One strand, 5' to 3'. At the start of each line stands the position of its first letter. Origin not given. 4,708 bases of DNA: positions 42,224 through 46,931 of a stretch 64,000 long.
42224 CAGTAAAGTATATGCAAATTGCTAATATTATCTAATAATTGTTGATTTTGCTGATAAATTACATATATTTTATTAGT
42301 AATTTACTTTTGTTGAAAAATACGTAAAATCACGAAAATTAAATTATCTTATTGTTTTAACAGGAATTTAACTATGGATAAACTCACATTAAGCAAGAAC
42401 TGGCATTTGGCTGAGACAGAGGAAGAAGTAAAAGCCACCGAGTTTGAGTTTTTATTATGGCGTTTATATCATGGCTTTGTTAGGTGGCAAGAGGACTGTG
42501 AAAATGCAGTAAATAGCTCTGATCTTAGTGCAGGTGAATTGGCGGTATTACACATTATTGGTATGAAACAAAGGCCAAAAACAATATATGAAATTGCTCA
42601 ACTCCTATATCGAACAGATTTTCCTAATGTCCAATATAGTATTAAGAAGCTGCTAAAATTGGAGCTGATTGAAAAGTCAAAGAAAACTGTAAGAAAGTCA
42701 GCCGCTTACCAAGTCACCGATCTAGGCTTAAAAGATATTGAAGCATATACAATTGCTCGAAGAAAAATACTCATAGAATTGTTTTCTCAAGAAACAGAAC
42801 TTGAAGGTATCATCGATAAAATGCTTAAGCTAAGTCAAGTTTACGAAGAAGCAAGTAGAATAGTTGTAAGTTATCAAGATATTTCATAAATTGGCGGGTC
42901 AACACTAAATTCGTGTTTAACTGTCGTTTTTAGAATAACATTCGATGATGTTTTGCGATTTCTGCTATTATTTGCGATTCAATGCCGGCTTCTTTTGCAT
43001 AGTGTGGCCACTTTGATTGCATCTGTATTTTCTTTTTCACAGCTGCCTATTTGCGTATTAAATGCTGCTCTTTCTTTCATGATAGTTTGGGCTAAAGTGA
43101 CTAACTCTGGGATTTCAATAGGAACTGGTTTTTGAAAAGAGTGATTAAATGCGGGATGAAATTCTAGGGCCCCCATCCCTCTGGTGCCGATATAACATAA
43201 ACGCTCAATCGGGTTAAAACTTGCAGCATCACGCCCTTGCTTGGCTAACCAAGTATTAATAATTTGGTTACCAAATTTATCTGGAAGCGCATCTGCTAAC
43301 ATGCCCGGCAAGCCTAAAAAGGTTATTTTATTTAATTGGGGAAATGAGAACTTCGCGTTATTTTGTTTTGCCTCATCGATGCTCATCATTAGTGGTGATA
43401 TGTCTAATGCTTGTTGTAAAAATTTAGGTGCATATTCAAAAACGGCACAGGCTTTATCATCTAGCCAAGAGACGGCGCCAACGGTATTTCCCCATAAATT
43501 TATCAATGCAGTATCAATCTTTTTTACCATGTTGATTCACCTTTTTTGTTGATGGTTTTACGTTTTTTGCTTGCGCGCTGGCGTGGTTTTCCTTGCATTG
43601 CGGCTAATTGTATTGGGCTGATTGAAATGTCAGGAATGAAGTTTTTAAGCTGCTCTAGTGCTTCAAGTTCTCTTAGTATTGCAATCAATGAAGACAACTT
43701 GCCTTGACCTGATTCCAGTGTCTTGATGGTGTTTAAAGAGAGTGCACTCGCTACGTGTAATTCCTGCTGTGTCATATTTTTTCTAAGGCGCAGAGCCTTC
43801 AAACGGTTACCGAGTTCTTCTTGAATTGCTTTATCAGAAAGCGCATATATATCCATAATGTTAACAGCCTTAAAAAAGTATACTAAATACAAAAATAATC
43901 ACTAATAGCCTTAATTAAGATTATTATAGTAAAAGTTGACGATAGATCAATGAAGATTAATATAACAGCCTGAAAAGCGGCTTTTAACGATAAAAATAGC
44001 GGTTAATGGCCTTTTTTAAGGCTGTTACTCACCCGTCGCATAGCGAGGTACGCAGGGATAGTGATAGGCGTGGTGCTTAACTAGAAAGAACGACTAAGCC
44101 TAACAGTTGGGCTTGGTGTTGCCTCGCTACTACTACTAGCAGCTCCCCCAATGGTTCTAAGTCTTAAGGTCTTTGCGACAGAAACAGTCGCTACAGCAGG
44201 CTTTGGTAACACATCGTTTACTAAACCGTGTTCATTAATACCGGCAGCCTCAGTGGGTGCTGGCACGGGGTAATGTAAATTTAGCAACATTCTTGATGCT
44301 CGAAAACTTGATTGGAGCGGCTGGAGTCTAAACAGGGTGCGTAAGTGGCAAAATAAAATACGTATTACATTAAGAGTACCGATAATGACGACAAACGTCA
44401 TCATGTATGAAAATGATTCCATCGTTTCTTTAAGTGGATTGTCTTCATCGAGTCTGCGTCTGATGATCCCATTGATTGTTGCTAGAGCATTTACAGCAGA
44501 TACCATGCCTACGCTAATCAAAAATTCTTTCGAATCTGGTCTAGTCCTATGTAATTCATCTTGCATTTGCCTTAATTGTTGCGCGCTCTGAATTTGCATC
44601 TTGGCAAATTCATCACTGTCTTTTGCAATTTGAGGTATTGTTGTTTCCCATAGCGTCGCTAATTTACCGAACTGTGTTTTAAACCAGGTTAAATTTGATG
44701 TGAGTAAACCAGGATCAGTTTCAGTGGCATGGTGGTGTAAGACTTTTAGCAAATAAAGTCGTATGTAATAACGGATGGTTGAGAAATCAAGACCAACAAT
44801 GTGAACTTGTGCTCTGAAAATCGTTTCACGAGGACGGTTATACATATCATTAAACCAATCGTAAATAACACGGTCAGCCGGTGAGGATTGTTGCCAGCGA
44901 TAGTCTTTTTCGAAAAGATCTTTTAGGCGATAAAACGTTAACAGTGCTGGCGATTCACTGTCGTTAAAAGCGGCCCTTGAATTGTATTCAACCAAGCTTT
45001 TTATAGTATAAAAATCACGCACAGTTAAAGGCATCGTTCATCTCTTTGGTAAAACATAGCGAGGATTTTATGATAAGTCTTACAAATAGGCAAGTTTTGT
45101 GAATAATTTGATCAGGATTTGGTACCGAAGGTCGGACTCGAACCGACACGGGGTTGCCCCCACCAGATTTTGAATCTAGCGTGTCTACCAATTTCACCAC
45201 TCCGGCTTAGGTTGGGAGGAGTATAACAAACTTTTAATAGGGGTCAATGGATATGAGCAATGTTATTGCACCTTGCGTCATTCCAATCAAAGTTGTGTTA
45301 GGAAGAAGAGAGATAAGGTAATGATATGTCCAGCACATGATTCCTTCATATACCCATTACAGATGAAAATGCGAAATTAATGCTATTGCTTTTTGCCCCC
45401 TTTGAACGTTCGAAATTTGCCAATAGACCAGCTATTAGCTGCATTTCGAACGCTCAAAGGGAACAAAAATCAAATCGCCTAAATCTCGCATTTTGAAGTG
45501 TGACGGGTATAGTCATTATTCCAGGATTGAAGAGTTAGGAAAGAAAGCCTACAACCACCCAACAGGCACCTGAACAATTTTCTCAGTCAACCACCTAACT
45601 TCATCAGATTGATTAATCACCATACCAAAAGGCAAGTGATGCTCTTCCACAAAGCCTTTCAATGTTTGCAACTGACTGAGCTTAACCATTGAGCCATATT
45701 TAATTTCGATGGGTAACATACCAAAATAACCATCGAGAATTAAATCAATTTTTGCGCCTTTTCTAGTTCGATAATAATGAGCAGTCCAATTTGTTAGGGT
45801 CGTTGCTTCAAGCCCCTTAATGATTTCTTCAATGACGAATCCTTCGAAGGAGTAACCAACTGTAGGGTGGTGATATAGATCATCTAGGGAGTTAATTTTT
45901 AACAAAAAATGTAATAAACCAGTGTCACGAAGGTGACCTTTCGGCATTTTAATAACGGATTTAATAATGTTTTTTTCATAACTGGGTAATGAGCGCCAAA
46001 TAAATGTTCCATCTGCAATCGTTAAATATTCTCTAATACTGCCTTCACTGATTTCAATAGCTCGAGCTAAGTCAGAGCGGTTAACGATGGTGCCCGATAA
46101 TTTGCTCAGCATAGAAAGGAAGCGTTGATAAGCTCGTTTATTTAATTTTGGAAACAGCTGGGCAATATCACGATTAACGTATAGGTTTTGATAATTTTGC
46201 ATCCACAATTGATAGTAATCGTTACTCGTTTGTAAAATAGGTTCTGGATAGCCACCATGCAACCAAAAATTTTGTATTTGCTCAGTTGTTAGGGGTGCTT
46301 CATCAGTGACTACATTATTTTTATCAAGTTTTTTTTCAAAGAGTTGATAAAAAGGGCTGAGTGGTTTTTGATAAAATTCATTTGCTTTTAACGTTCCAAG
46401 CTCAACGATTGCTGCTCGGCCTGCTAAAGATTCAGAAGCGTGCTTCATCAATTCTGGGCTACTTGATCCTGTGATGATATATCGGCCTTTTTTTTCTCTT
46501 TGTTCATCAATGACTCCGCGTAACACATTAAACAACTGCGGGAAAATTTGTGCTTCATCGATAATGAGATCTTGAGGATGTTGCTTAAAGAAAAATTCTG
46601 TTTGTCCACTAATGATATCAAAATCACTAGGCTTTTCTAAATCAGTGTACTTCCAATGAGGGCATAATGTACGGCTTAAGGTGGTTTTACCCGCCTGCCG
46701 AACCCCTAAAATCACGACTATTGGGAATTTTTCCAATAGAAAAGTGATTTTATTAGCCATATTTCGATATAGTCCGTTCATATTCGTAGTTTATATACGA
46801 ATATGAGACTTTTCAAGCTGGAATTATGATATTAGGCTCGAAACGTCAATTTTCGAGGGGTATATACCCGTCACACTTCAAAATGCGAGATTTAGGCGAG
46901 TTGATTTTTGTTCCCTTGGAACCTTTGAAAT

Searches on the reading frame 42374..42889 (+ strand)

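Call 16: search_protein_families(library=ncbifam, proteins=[window:42374-42889:+], max_evalue=0.00001)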
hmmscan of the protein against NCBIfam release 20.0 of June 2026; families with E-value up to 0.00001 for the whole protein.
window:42374-42889:+ (171 aa): 0 families

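Call 36: search_protein_families(library=pfam, proteins=[window:42374-42889:+], max_evalue=0.001)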
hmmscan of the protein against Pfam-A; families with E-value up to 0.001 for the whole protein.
window:42374-42889:+ (171 aa): 2 families
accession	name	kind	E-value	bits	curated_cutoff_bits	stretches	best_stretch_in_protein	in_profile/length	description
PF13463.12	HTH_27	-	1.7e-13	51.1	22.2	1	51-118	1-68/68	Winged helix DNA-binding domain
PF25212.1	HVO_A0114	-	8.2e-06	26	27.6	1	51-107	20-74/84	HVO_A0114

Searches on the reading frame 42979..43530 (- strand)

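Call 16: search_protein_families(library=ncbifam, proteins=[window:42979-43530:-], max_evalue=0.00001)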
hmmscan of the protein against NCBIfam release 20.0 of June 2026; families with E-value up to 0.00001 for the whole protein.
window:42979-43530:- (183 aa): 0 families

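Call 36: search_protein_families(library=pfam, proteins=[window:42979-43530:-], max_evalue=0.001)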
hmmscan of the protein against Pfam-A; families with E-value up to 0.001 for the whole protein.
window:42979-43530:- (183 aa): 1 family
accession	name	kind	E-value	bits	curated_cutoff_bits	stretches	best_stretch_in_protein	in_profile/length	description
PF13657.11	Couple_hipA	-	3.5e-17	63.2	22.5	1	10-124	3-98/99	HipA N-terminal domain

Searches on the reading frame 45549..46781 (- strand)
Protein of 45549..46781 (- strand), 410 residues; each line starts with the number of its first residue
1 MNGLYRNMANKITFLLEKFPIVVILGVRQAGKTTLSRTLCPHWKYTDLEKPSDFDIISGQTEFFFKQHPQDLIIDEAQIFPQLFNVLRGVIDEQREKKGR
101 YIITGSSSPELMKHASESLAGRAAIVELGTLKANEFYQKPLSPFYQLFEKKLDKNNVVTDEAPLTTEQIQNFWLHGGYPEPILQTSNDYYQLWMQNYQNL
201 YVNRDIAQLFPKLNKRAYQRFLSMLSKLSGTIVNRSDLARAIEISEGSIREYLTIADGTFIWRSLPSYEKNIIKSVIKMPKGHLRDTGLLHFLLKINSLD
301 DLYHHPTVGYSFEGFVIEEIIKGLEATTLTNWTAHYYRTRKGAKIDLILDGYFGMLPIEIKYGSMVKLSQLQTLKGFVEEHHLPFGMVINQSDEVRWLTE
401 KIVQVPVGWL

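Call 16: search_protein_families(library=ncbifam, proteins=[window:45549-46781:-], max_evalue=0.00001)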
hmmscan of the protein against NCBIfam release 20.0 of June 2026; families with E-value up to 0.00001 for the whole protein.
window:45549-46781:- (410 aa): 0 families

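Call 36: search_protein_families(library=pfam, proteins=[window:45549-46781:-], max_evalue=0.001)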
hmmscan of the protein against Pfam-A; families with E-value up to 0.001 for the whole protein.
window:45549-46781:- (410 aa): 2 families
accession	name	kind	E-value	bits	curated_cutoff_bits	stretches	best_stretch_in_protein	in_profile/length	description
PF13635.12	DUF4143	-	8.5e-36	123.5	28.1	1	204-363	2-160/160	Domain of unknown function (DUF4143)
PF13173.12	AAA_14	-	1.1e-22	80.9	27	1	19-136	2-128/129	AAA domain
